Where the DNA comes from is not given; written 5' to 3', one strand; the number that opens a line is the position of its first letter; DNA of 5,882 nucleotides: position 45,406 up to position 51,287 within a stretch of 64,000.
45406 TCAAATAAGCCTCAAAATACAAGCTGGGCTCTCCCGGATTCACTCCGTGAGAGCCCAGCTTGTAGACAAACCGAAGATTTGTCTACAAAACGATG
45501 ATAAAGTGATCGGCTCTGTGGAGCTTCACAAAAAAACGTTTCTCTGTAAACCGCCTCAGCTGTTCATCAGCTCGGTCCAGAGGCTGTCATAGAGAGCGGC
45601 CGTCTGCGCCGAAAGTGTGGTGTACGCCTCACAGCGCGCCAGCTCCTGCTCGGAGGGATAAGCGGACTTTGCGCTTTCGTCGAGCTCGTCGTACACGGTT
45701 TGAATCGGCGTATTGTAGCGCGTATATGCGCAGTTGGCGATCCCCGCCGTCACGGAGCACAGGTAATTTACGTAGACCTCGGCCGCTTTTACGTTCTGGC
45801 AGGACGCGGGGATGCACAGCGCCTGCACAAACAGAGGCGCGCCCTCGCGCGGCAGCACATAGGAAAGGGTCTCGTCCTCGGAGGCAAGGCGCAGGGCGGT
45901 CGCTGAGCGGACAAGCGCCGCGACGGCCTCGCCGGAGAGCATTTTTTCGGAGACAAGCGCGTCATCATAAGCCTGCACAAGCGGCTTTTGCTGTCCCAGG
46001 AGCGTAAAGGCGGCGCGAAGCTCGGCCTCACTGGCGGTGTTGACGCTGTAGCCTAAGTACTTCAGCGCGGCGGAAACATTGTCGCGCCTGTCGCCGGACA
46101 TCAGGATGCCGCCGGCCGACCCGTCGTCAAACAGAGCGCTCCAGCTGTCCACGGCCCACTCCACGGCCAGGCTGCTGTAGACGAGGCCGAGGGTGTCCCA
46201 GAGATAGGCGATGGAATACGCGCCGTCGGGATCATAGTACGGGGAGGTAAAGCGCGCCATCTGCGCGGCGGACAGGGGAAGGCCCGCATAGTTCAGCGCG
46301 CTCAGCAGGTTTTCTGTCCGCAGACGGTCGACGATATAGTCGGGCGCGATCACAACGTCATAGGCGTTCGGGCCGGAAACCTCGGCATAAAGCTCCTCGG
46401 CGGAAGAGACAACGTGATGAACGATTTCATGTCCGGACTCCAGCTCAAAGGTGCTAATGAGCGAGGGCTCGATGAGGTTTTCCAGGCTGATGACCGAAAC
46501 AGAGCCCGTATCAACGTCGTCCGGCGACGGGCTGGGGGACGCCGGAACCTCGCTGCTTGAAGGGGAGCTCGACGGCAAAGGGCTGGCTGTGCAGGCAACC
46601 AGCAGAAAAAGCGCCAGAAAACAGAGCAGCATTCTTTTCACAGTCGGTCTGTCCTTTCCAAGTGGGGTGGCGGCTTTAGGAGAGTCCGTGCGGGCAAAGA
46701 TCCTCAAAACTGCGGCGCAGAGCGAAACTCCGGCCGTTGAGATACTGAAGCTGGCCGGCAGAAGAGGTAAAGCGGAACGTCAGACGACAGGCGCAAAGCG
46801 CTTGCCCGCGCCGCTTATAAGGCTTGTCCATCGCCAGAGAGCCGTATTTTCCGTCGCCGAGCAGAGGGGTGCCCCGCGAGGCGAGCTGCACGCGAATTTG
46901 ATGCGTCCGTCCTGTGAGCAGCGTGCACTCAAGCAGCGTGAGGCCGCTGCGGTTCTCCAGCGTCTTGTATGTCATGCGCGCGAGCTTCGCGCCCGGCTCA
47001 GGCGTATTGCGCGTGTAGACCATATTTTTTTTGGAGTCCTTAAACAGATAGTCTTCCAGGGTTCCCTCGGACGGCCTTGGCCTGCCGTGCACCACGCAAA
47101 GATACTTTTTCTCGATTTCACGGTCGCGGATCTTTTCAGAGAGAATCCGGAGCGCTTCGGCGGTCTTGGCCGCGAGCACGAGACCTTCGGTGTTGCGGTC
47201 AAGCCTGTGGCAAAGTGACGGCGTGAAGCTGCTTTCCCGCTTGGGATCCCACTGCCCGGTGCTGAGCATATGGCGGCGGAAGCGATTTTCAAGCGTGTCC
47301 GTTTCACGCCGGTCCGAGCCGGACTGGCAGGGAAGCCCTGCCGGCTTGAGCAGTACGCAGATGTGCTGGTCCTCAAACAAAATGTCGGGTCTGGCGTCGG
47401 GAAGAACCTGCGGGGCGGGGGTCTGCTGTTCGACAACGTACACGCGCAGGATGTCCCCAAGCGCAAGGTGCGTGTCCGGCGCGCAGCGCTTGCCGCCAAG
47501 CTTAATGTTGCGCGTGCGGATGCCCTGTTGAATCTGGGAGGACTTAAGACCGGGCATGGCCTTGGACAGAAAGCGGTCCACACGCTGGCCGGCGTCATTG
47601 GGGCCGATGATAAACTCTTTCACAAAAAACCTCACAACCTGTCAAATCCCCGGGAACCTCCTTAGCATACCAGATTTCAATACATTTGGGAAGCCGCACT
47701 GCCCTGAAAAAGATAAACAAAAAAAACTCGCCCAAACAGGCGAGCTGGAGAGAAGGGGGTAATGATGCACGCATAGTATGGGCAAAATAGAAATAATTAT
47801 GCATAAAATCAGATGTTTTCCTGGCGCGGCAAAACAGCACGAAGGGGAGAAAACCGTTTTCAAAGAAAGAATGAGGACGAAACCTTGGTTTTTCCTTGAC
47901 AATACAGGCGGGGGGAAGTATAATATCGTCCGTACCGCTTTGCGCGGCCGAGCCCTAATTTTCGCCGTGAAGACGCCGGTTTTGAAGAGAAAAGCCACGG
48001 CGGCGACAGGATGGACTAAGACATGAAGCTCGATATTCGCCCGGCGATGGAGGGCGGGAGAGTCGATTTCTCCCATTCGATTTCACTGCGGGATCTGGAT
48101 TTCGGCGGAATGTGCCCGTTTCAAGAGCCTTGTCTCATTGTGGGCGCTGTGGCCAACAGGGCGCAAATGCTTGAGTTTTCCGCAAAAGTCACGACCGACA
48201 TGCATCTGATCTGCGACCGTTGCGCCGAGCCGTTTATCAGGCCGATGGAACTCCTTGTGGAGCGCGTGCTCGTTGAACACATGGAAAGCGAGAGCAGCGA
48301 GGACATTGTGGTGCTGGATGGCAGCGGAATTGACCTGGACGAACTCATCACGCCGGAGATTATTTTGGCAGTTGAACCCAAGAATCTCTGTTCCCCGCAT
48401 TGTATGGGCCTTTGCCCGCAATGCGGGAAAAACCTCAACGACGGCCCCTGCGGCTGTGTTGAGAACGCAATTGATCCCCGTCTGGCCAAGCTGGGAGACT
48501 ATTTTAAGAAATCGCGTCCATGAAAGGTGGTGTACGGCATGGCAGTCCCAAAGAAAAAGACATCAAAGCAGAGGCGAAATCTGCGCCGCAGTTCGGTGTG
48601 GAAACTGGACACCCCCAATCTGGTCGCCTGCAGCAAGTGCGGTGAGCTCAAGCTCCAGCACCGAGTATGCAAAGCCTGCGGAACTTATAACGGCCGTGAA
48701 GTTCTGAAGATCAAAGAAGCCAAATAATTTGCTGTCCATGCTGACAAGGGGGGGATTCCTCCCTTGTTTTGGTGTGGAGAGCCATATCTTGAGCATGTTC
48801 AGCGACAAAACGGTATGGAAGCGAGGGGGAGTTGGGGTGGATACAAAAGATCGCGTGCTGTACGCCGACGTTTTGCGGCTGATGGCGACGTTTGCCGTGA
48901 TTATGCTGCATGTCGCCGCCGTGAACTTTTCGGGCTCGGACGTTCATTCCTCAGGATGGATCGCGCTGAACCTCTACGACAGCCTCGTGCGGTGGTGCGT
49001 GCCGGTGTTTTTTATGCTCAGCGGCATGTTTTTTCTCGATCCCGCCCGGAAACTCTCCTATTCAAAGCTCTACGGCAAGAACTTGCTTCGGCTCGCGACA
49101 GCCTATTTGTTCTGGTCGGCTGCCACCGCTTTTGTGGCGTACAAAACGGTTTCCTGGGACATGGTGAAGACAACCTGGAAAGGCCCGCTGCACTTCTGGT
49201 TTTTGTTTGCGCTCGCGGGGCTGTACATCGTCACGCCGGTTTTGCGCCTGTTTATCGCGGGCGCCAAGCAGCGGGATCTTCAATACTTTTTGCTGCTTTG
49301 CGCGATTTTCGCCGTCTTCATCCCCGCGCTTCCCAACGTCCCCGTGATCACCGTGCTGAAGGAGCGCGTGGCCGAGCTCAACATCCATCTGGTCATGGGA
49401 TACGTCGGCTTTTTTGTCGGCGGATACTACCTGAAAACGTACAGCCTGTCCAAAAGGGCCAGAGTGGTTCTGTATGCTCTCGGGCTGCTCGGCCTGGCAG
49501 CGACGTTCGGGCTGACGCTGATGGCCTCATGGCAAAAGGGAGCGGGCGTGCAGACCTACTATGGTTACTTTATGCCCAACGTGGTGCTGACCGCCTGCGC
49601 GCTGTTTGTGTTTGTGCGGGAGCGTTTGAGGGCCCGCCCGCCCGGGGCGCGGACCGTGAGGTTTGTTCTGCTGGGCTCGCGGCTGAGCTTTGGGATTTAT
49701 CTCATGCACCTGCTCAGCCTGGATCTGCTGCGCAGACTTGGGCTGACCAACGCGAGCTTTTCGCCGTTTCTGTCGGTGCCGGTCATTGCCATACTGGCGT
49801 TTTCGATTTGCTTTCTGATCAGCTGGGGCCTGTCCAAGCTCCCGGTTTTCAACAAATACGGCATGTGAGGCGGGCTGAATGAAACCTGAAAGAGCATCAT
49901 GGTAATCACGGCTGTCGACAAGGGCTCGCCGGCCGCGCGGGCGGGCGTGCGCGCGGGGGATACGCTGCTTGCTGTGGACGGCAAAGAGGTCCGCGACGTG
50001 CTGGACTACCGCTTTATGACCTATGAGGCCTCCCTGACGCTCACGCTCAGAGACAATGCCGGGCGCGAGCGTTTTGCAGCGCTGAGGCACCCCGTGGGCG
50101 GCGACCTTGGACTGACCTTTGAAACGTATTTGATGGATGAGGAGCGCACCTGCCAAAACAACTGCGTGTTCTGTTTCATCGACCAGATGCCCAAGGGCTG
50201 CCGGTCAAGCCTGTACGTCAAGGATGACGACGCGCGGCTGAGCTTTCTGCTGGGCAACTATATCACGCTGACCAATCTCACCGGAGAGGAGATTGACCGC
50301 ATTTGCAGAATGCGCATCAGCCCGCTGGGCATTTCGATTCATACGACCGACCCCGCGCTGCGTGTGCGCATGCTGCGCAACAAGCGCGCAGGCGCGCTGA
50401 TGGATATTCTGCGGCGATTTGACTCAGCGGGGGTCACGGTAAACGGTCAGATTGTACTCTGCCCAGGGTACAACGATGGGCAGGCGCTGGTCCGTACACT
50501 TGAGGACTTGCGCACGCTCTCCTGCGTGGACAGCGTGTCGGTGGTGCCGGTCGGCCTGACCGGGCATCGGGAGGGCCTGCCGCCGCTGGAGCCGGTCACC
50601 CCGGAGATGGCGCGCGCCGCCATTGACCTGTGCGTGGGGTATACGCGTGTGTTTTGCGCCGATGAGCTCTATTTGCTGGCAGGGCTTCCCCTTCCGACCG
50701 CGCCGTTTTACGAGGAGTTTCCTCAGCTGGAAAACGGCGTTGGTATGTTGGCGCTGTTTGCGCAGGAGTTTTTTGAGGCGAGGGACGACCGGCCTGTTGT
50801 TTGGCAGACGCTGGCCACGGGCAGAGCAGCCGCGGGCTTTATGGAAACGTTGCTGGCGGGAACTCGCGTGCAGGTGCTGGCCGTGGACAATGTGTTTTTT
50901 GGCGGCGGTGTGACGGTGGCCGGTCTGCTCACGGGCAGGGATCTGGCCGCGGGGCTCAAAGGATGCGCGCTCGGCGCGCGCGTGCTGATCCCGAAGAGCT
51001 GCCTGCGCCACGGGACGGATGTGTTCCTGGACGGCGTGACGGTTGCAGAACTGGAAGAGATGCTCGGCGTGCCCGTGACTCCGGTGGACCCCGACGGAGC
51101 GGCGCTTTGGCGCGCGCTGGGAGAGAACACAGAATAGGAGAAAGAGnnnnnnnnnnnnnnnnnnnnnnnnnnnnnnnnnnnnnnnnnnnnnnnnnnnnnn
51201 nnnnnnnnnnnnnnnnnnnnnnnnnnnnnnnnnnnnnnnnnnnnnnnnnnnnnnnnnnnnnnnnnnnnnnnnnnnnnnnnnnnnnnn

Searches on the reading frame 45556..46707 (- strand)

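Call 27: search_protein_families(library=pfam, proteins=[window:45556-46707:-], max_evalue=0.000001)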
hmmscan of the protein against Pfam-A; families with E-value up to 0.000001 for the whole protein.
window:45556-46707:- (383 aa): 2 families
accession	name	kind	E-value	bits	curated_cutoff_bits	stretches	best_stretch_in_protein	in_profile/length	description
PF13416.11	SBP_bac_8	-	1e-17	65.3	27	1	103-343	25-269/279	Bacterial extracellular solute-binding protein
PF13343.11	SBP_bac_6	-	9.8e-09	35.5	24.6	1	117-347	5-233/245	Bacterial extracellular solute-binding protein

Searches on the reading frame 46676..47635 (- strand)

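Call 27: search_protein_families(library=pfam, proteins=[window:46676-47635:-], max_evalue=0.000001)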
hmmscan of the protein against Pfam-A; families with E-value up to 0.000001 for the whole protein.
window:46676-47635:- (319 aa): 1 family
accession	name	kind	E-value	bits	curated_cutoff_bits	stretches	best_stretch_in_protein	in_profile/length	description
PF00849.27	PseudoU_synth_2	-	1.4e-35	123.2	26.8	1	92-253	2-152/152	RNA pseudouridylate synthase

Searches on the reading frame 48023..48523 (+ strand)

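Call 28: search_protein_families(library=pfam, proteins=[window:48023-48523:+], max_evalue=0.000001)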
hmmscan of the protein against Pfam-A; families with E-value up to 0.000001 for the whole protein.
window:48023-48523:+ (166 aa): 1 family
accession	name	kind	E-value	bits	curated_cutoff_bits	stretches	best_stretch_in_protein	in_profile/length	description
PF02620.22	YceD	-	3.7e-25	88.7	33.2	1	53-159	2-117/119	Large ribosomal RNA subunit accumulation protein YceD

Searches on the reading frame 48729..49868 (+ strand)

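Call 27: search_protein_families(library=pfam, proteins=[window:48729-49868:+], max_evalue=0.000001)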
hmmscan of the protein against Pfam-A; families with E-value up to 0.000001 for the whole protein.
window:48729-49868:+ (379 aa): 1 family
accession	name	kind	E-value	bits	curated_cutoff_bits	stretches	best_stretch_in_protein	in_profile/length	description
PF01757.29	Acyl_transf_3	-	1.4e-36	126.7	31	1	45-366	3-326/326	Acyltransferase domain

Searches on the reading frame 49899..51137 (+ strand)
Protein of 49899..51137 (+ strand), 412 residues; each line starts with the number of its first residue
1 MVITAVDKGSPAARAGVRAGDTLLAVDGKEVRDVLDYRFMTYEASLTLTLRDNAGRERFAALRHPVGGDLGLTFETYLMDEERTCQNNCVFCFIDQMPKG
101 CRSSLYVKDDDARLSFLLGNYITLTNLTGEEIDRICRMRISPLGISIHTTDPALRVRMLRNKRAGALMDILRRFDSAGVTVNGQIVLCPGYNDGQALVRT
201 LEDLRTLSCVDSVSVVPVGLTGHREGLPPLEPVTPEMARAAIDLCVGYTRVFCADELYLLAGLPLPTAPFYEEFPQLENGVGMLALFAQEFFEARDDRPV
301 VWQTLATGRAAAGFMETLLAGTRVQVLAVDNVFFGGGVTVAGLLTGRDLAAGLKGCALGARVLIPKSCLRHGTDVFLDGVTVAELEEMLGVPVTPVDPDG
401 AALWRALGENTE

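Call 28: search_protein_families(library=pfam, proteins=[window:49899-51137:+], max_evalue=0.000001)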
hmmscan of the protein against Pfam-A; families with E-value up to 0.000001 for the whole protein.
window:49899-51137:+ (412 aa): 3 families
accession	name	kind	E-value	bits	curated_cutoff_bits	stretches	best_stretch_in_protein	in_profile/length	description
PF19238.5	Radical_SAM_2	-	3.9e-63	212.1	26.7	1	69-207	6-144/151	Radical SAM-like domain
PF04459.17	DUF512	-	6e-52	176.3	25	1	216-397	1-201/202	Protein of unknown function (DUF512)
PF17820.7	PDZ_6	-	1.8e-15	56.9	27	1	2-51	1-53/54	PDZ domain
